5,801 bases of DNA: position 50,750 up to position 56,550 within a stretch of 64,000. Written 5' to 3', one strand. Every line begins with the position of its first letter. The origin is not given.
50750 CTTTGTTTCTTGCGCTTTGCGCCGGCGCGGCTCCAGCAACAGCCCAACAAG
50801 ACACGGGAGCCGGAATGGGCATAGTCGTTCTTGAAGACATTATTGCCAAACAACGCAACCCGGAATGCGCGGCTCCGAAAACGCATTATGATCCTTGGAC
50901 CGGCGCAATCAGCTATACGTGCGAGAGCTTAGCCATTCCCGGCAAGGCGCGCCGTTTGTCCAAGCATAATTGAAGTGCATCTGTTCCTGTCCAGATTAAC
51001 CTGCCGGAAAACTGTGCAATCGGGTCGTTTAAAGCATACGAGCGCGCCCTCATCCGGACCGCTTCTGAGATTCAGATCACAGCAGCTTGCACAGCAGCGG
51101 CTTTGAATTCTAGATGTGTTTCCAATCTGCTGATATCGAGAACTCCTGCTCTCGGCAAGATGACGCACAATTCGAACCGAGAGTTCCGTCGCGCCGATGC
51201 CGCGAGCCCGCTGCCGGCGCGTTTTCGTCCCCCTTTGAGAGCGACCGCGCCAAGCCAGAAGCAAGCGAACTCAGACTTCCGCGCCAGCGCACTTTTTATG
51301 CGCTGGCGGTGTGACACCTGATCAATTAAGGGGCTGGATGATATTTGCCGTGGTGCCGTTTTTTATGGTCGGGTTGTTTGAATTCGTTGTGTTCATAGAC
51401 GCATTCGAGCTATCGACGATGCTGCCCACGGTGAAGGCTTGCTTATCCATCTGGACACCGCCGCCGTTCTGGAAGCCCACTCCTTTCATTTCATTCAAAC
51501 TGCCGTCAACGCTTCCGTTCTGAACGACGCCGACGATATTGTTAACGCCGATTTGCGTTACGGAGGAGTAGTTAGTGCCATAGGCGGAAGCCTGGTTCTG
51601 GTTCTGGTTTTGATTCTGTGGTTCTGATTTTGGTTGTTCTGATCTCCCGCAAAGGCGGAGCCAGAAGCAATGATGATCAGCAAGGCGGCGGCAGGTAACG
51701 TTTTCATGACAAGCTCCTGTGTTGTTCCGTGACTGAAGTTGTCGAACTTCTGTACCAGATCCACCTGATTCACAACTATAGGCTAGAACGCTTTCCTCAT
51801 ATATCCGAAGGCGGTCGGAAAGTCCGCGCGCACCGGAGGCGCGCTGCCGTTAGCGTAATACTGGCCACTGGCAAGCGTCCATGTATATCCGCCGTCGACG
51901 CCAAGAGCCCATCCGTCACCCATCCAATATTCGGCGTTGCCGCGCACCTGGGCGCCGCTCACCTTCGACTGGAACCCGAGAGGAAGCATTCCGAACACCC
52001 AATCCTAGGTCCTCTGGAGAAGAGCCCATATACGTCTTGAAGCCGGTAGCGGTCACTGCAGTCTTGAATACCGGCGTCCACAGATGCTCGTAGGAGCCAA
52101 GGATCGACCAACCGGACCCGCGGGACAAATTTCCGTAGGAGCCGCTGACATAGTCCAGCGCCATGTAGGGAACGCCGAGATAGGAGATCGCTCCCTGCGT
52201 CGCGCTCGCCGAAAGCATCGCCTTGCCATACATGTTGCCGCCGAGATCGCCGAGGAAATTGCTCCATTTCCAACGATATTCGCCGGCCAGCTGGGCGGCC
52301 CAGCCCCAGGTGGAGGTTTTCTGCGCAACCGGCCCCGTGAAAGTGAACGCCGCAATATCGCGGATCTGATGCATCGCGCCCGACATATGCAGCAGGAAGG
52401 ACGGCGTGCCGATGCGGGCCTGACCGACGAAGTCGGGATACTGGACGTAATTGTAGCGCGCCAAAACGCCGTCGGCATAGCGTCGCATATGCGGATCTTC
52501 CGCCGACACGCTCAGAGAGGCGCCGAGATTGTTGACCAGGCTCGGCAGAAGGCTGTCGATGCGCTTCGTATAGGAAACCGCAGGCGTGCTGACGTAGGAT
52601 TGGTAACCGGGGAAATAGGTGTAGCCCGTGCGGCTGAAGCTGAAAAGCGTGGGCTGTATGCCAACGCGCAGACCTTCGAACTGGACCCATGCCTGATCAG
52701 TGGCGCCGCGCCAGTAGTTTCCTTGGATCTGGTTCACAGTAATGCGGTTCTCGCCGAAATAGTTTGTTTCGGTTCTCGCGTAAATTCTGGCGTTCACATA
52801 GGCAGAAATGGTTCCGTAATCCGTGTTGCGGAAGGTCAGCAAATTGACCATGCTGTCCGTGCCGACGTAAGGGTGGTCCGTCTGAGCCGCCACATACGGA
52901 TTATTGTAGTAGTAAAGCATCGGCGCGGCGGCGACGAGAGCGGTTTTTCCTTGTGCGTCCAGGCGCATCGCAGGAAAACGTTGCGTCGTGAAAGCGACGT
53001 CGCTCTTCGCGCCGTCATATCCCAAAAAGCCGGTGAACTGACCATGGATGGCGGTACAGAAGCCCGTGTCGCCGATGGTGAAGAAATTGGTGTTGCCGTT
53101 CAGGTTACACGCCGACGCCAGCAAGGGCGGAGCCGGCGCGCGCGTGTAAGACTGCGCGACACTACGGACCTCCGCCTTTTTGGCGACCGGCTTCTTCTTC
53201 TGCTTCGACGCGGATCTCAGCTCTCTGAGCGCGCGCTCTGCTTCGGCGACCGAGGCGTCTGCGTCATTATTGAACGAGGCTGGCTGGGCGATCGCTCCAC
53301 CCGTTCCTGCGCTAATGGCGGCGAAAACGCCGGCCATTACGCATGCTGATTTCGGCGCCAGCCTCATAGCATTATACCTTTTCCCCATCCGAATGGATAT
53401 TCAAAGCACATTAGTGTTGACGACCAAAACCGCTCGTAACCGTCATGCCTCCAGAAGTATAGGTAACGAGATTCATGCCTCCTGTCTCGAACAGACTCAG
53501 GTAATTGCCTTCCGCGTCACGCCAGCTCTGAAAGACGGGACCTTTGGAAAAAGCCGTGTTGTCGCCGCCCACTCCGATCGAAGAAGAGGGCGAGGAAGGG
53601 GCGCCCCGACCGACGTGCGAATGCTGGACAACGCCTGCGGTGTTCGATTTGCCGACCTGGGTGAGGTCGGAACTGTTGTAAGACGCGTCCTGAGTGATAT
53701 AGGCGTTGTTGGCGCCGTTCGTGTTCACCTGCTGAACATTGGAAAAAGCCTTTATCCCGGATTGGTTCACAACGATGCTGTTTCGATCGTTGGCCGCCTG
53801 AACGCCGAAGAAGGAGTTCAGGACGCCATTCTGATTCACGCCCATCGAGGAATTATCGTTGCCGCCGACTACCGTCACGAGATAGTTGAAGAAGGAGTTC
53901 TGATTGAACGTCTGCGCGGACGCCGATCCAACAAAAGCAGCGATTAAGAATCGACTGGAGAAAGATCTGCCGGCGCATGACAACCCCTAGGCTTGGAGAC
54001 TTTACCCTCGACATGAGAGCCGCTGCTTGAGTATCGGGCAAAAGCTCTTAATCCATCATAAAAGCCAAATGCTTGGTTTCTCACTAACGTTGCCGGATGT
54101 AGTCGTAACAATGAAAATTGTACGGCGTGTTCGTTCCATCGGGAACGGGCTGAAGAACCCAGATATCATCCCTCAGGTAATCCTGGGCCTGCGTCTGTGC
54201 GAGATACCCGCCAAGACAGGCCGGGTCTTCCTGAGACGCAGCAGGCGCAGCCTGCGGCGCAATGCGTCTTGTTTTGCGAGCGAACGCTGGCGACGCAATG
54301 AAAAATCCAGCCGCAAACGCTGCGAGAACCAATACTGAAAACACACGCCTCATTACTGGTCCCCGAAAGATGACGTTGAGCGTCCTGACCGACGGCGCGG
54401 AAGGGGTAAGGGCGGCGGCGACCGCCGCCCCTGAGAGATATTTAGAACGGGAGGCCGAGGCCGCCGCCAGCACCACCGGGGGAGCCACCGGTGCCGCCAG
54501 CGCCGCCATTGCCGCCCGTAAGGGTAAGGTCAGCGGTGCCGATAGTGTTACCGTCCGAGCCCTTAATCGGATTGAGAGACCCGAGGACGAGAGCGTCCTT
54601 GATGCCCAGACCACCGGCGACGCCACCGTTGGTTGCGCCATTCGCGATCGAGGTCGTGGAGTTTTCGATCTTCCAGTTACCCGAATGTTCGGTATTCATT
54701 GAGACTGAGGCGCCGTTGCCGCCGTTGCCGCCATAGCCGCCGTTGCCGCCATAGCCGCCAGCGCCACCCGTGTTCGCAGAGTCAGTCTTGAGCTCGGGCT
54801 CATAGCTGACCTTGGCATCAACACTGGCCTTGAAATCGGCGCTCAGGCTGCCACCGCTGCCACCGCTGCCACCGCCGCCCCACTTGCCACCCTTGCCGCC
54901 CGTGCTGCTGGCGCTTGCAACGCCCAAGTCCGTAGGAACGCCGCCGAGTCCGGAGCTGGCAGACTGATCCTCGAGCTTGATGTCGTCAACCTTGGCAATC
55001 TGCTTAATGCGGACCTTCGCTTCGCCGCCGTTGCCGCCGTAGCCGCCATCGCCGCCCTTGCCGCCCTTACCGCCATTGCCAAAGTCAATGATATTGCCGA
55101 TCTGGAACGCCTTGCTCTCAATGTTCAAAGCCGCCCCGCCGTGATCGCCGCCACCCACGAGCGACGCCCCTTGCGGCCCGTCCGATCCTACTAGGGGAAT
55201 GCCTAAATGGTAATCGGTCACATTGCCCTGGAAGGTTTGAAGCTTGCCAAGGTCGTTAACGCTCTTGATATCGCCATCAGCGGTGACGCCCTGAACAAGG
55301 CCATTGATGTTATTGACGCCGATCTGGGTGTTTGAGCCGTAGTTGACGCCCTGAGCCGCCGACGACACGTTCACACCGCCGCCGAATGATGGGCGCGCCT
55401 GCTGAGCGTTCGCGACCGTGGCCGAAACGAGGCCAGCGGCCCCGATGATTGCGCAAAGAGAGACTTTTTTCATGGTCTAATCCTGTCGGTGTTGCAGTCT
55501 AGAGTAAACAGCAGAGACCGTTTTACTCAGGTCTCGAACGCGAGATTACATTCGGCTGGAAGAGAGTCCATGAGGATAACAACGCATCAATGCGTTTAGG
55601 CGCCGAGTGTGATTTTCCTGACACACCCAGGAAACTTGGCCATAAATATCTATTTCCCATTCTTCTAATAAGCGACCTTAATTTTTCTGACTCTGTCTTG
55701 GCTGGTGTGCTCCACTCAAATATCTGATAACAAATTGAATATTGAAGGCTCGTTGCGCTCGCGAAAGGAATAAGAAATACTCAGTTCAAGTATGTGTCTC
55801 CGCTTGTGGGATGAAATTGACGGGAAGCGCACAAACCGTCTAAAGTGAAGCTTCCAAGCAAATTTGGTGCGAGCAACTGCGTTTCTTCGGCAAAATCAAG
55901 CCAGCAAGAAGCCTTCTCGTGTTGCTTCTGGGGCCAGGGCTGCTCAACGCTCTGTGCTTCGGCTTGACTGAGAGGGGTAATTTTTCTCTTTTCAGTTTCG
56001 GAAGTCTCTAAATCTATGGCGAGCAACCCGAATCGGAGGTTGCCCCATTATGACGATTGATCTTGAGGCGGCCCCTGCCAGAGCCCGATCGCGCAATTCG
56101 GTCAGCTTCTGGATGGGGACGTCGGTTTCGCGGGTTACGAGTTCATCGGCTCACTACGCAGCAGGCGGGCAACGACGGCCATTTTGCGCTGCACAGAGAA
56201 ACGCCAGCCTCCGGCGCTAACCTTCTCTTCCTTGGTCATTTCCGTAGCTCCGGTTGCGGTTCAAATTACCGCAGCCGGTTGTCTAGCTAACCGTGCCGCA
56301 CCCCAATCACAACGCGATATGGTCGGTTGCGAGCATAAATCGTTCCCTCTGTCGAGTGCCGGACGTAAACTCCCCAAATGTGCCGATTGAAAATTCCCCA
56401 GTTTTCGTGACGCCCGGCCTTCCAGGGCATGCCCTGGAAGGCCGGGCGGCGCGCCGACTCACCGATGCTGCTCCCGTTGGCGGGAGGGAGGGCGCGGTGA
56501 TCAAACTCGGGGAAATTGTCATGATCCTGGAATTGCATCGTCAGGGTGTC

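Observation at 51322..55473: Candidate new functional-amyloid or fibre system: curlin-like subunits with an Omp2 porin and no CsgG or FapF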

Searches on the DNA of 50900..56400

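Call 46: search_rna_families(source=window, start=50900, end=56400, threshold=evalue, max_evalue=1)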
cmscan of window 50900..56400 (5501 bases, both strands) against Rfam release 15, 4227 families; matches with E-value up to 1: 0.
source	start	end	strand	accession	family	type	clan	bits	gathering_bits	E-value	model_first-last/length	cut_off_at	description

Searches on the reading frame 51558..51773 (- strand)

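Call 3: search_protein_families(library=pfam, proteins=[window:51558-51773:-], max_evalue=1)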
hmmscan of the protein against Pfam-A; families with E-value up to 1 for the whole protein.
window:51558-51773:- (71 aa): 1 family
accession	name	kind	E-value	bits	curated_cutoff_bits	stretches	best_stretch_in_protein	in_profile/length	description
PF20130.4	DUF6520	-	0.093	13.6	25.4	1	25-51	7-34/83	Family of unknown function (DUF6520)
